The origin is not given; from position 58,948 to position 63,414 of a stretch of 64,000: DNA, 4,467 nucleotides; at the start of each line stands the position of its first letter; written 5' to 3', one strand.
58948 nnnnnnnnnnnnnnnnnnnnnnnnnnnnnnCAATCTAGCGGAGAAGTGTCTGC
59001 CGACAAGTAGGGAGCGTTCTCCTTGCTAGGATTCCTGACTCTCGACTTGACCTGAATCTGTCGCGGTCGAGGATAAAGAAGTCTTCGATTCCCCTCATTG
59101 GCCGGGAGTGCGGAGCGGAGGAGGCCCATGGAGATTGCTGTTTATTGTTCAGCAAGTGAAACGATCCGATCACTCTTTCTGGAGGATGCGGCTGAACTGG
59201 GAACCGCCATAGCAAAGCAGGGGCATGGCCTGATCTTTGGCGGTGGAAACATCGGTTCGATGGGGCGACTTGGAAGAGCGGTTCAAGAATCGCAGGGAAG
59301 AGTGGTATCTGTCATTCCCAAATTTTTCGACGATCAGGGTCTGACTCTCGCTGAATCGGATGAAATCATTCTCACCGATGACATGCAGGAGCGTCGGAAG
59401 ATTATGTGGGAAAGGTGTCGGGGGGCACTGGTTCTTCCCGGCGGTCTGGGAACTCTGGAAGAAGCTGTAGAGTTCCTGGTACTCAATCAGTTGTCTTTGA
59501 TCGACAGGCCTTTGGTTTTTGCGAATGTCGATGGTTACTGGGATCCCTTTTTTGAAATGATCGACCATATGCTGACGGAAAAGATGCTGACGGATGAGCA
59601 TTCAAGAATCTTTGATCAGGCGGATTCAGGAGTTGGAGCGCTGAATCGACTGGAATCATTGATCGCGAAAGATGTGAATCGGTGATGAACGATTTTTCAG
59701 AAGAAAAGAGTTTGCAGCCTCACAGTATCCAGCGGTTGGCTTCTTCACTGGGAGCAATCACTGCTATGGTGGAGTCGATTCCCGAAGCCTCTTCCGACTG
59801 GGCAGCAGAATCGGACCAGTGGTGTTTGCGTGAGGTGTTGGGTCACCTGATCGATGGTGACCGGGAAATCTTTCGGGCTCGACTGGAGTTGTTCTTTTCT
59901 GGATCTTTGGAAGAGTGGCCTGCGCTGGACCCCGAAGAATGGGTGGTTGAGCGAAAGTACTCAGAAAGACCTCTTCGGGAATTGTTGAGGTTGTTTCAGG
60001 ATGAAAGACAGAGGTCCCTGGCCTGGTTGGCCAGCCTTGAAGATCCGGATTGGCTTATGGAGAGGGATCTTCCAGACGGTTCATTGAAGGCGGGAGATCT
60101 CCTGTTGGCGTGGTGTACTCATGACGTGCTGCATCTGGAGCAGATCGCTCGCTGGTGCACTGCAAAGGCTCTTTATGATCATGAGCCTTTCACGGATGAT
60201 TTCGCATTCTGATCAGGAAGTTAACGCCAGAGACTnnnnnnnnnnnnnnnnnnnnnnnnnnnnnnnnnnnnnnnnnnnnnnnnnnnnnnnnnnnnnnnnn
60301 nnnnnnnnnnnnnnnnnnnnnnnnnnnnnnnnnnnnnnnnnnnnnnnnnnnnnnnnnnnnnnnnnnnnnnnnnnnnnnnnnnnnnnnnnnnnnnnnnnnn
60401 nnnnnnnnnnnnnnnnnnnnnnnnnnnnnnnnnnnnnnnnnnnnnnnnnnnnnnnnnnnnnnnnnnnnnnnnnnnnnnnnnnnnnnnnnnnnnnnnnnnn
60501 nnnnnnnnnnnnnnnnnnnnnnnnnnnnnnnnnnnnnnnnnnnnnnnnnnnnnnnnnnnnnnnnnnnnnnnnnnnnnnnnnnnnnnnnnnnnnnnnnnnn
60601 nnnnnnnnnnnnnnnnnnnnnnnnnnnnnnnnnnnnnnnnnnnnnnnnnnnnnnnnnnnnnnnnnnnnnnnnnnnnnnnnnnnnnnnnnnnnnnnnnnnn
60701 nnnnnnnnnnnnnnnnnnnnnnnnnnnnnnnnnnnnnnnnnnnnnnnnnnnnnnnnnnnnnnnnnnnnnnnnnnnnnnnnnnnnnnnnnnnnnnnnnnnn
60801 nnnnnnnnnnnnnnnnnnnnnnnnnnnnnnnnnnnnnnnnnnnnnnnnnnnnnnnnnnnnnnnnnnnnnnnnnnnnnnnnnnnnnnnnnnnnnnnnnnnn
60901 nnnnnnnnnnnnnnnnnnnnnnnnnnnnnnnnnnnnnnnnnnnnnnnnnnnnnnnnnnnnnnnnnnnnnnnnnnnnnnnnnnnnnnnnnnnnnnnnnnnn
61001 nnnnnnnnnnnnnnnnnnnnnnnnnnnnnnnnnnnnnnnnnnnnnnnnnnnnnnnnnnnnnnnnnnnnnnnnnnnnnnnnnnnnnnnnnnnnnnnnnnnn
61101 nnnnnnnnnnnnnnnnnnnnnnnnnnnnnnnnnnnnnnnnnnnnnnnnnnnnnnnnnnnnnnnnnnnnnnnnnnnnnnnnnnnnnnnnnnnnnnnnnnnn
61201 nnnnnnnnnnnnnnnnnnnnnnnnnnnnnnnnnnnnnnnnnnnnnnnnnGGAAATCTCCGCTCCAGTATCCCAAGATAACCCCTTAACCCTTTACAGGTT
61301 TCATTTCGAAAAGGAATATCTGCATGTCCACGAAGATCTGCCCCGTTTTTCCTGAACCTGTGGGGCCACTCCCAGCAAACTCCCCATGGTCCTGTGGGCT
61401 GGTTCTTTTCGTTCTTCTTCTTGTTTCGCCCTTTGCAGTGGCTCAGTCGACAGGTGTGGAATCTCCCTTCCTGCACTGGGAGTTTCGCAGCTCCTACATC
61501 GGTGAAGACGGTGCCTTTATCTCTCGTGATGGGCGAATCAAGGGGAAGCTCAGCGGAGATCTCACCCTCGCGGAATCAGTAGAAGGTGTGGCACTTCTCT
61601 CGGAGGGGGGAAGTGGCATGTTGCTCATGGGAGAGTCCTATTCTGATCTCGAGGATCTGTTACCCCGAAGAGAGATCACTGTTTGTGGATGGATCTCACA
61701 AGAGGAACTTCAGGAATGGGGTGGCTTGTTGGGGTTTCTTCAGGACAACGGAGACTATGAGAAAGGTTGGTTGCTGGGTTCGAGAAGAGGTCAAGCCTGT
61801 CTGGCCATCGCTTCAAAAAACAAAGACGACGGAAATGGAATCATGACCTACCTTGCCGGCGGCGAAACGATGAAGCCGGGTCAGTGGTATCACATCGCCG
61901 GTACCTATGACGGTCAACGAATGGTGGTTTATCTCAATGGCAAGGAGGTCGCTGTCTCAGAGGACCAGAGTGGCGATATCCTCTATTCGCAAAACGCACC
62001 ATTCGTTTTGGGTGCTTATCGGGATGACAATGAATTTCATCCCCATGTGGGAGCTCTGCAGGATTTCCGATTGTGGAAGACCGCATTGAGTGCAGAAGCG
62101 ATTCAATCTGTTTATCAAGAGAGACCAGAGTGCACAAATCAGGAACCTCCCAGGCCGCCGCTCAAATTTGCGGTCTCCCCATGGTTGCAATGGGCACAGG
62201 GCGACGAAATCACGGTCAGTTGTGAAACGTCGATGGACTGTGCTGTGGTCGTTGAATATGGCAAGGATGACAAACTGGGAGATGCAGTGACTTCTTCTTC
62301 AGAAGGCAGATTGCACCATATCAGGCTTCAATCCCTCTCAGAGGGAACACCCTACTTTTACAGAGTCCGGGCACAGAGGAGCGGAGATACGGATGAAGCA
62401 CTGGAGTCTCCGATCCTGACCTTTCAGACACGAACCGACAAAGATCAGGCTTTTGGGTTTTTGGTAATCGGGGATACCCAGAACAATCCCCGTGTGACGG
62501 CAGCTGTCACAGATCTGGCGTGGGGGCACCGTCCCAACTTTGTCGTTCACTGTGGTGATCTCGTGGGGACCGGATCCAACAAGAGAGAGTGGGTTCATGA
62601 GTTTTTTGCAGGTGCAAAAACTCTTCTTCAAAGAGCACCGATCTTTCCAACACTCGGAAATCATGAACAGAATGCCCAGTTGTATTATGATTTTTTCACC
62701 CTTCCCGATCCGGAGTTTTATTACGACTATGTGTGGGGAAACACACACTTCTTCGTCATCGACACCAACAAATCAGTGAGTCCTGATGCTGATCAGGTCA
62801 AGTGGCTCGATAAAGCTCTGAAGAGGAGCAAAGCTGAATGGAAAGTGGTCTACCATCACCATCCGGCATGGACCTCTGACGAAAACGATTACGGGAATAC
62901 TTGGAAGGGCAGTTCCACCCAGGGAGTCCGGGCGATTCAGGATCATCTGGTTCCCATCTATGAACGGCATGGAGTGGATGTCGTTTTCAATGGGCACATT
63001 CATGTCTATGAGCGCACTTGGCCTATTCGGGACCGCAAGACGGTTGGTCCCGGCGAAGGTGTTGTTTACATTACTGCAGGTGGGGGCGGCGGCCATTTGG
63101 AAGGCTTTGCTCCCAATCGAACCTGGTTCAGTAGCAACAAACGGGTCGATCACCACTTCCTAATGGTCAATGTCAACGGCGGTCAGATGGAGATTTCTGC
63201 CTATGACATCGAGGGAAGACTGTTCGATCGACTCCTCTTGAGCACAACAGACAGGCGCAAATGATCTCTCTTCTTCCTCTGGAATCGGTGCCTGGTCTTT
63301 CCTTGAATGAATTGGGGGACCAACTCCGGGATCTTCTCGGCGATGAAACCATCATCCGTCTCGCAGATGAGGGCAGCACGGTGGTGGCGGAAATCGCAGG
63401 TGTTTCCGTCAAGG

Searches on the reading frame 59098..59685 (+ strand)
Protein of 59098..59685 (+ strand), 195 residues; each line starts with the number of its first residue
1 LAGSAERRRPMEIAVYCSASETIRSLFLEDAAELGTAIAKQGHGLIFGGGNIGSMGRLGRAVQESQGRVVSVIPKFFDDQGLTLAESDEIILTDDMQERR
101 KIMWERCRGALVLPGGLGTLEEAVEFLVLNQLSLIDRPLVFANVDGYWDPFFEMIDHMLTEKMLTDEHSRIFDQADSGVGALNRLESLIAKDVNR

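Call 18: search_protein_families(library=pfam, proteins=[window:59098-59685:+], max_evalue=0.001)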
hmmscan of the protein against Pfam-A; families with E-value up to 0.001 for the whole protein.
window:59098-59685:+ (195 aa): 2 families
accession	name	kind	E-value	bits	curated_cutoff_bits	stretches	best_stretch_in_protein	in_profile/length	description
PF03641.19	Lysine_decarbox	-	4.3e-28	98.6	27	1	55-181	1-127/131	Possible lysine decarboxylase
PF18306.6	LDcluster4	-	2e-13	50.7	26.3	1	12-124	3-111/151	SLOG cluster4 family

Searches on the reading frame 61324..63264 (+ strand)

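Call 18: search_protein_families(library=pfam, proteins=[window:61324-63264:+], max_evalue=0.001)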
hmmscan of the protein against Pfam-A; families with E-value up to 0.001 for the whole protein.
window:61324-63264:+ (646 aa): 3 families
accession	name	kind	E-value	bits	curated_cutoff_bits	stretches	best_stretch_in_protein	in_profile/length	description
PF13385.13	Laminin_G_3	-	1e-22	81.3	27.6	1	111-261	12-151/151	Concanavalin A-like lectin/glucanases superfamily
PF00149.33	Metallophos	-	1.1e-19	72.1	21.5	1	379-562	3-191/191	Calcineurin-like phosphoesterase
PF16656.11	Pur_ac_phosph_N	-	2.8e-05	25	30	1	289-369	7-93/93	Purple acid Phosphatase, N-terminal domain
